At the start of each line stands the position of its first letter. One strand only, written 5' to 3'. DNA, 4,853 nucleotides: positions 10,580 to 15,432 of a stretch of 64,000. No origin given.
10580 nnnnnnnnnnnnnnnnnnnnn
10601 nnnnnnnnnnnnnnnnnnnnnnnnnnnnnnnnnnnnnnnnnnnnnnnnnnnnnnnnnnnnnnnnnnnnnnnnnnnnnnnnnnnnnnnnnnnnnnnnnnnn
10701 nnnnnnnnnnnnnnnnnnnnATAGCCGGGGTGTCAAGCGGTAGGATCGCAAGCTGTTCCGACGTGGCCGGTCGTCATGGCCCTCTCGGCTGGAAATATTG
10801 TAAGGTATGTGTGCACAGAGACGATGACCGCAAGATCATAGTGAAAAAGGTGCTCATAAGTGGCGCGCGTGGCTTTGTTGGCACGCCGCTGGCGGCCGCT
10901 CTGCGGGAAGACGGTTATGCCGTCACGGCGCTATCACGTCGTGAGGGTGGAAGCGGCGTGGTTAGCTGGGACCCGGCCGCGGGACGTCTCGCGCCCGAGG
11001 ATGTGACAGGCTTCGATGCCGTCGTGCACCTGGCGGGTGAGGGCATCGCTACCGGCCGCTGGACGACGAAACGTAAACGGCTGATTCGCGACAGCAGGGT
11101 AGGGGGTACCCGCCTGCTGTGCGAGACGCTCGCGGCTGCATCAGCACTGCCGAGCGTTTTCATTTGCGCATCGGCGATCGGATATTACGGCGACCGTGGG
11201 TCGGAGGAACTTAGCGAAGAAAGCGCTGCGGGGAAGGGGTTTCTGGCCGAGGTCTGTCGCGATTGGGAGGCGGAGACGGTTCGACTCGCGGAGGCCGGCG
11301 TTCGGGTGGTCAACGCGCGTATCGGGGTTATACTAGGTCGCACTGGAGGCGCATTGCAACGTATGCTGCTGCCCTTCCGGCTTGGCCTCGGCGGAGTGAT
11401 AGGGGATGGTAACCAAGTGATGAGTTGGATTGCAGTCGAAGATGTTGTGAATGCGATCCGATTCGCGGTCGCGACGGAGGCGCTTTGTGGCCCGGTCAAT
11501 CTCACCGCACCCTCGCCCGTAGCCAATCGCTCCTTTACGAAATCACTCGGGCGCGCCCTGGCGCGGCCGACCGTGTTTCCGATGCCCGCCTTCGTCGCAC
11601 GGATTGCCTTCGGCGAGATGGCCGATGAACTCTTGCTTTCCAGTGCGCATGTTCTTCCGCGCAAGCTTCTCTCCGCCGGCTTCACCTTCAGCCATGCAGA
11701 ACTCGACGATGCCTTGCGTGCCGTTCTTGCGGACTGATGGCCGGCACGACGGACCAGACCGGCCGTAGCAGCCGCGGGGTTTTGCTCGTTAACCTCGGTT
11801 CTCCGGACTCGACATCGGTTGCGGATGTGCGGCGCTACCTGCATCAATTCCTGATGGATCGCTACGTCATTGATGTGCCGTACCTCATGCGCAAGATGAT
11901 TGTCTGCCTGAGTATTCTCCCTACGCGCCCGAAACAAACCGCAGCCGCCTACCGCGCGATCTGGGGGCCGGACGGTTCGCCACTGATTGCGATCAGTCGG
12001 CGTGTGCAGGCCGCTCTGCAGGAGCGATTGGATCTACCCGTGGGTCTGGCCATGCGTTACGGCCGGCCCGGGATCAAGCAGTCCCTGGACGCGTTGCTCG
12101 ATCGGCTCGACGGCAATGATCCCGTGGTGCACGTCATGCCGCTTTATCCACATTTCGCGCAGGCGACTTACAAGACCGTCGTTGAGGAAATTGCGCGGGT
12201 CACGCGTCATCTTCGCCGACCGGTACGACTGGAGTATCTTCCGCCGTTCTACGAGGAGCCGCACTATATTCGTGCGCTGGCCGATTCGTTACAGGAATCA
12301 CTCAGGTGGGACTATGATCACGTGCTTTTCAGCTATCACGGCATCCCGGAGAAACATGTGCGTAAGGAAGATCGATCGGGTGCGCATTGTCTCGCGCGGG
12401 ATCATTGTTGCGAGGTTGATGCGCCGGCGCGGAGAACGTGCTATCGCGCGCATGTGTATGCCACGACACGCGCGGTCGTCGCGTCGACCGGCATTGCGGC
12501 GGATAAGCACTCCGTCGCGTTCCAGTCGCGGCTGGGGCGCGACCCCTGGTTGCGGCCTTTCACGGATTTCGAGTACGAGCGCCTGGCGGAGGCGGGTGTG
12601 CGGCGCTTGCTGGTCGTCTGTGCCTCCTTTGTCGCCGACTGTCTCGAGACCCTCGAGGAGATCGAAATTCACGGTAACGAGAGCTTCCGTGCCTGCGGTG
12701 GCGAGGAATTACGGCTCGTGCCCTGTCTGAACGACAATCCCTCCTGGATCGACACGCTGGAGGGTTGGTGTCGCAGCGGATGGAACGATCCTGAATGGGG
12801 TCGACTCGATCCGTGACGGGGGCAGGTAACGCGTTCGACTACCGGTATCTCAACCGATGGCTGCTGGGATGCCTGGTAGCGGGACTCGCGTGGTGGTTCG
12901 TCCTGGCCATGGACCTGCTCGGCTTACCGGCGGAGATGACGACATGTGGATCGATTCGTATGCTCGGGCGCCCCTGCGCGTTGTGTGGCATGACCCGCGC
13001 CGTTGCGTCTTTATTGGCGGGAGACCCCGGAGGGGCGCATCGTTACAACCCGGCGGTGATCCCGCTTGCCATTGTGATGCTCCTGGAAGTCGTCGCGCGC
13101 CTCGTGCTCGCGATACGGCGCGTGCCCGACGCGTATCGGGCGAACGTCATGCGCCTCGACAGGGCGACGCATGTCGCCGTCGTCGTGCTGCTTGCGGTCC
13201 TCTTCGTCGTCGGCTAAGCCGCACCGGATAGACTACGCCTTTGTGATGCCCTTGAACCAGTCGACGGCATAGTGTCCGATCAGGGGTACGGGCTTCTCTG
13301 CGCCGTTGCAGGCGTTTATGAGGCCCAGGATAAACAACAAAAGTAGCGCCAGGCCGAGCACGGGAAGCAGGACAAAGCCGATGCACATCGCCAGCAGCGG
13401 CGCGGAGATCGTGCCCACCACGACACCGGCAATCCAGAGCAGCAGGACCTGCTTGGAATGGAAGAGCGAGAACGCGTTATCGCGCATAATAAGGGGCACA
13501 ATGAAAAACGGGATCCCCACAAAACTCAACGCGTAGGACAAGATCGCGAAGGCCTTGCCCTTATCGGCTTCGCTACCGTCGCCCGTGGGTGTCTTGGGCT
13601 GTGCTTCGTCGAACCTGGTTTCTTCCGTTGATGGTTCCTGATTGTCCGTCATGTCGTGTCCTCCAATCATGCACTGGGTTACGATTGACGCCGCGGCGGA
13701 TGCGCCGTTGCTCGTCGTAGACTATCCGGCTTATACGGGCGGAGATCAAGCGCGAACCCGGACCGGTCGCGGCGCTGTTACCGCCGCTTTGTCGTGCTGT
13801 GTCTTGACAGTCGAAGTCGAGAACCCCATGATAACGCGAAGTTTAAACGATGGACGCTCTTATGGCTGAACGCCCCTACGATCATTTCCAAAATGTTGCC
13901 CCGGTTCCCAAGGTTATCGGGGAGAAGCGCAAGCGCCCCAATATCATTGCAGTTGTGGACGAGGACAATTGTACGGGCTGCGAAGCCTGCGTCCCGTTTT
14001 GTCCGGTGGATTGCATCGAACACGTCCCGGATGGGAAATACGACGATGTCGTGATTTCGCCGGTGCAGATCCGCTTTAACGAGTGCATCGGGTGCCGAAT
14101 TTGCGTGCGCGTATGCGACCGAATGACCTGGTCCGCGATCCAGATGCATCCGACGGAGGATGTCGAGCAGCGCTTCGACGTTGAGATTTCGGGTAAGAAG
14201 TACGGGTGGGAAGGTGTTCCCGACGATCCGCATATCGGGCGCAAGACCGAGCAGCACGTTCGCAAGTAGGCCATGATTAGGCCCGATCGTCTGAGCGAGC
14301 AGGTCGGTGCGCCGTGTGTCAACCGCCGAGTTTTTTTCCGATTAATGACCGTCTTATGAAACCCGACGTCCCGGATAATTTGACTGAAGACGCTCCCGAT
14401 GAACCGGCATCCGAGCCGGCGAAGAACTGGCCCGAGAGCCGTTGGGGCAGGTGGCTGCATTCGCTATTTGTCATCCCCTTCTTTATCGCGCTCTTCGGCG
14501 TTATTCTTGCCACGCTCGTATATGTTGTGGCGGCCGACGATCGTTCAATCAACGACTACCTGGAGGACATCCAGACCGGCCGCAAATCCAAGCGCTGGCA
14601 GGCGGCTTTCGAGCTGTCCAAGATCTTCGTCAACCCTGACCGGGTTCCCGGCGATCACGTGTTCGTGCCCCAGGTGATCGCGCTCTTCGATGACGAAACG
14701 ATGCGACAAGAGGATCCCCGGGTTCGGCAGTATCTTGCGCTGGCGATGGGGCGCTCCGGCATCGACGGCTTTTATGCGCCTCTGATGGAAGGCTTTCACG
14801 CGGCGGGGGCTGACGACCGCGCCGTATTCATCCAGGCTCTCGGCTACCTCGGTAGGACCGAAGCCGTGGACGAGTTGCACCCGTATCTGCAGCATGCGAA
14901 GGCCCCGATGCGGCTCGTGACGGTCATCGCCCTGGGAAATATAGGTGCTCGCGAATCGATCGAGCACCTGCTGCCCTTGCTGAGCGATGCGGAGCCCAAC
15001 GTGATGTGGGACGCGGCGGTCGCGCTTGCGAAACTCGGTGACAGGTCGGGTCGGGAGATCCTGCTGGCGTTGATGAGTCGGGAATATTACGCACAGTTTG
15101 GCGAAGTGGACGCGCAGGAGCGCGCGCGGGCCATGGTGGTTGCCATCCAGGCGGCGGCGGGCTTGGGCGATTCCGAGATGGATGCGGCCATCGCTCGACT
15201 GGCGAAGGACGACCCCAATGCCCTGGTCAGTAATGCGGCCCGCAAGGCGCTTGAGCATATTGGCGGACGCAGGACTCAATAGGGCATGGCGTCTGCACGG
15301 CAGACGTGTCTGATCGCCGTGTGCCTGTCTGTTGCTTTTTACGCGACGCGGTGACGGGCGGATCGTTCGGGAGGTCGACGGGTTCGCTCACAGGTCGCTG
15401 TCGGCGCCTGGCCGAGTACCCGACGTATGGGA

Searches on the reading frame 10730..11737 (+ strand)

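Call 39: search_protein_families(library=pfam, proteins=[window:10730-11737:+], max_evalue=0.00001)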
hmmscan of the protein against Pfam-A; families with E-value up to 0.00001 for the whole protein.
window:10730-11737:+ (335 aa): 2 families
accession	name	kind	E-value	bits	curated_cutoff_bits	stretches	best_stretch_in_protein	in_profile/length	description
PF01370.27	Epimerase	-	4.4e-19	69.3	20.9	1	41-249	1-227/240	NAD dependent epimerase/dehydratase family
PF08338.16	DUF1731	-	1.6e-18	66.6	27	1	285-332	1-47/47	Domain of unknown function (DUF1731)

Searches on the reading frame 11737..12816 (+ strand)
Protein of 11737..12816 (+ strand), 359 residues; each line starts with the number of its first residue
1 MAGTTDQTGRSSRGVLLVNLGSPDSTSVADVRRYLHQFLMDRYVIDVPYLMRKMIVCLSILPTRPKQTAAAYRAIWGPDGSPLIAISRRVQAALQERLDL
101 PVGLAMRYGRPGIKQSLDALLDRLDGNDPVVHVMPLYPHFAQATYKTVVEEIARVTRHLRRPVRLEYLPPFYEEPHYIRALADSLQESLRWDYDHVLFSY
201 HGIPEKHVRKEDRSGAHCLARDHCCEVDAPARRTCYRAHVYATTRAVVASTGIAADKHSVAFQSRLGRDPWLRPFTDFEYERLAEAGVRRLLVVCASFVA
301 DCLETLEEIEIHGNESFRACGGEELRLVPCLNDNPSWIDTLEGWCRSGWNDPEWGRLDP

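Call 40: search_protein_families(library=pfam, proteins=[window:11737-12816:+], max_evalue=0.00001)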
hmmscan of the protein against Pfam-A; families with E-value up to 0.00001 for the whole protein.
window:11737-12816:+ (359 aa): 1 family
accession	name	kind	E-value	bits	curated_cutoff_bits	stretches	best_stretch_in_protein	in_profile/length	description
PF00762.24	Ferrochelatase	-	1.8e-89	300.3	27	1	13-346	2-314/317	Ferrochelatase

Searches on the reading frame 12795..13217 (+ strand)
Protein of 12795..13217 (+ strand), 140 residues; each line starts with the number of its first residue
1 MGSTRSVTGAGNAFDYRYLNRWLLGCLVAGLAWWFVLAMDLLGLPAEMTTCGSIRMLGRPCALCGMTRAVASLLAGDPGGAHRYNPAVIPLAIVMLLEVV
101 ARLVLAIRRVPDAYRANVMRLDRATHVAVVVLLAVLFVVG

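Call 40: search_protein_families(library=pfam, proteins=[window:12795-13217:+], max_evalue=0.00001)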
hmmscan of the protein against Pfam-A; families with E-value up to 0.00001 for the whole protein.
window:12795-13217:+ (140 aa): 1 family
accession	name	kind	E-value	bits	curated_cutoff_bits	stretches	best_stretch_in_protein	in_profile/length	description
PF10825.13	DUF2752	-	1.2e-11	44.9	27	1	55-97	5-47/49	Protein of unknown function (DUF2752)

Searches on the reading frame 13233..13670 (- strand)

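Call 40: search_protein_families(library=pfam, proteins=[window:13233-13670:-], max_evalue=0.00001)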
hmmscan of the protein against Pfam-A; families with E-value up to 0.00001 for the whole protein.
window:13233-13670:- (145 aa): 1 family
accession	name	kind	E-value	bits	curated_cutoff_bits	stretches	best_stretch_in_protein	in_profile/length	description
PF09685.15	DUF4870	-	7.9e-07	29.5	25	1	41-131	4-103/107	Domain of unknown function (DUF4870)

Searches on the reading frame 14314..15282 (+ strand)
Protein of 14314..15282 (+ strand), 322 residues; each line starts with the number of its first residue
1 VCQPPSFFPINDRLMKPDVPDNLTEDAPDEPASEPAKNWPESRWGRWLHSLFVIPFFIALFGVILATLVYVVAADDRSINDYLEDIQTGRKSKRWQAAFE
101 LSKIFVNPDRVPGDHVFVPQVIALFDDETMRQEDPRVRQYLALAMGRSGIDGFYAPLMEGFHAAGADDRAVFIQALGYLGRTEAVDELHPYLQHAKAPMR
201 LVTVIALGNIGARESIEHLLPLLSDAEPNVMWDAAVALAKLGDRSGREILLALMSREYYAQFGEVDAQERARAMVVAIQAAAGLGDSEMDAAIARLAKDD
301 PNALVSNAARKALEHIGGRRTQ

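Call 40: search_protein_families(library=pfam, proteins=[window:14314-15282:+], max_evalue=0.00001)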
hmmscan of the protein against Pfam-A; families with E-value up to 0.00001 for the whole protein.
window:14314-15282:+ (322 aa): 2 families
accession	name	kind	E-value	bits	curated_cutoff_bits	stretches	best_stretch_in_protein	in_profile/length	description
PF13646.12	HEAT_2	-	7.1e-18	65.1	27.7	2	186-256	2-73/88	HEAT repeats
PF03130.22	HEAT_PBS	-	1.2e-07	32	20.9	0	204-225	6-27/27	PBS lyase HEAT-like repeat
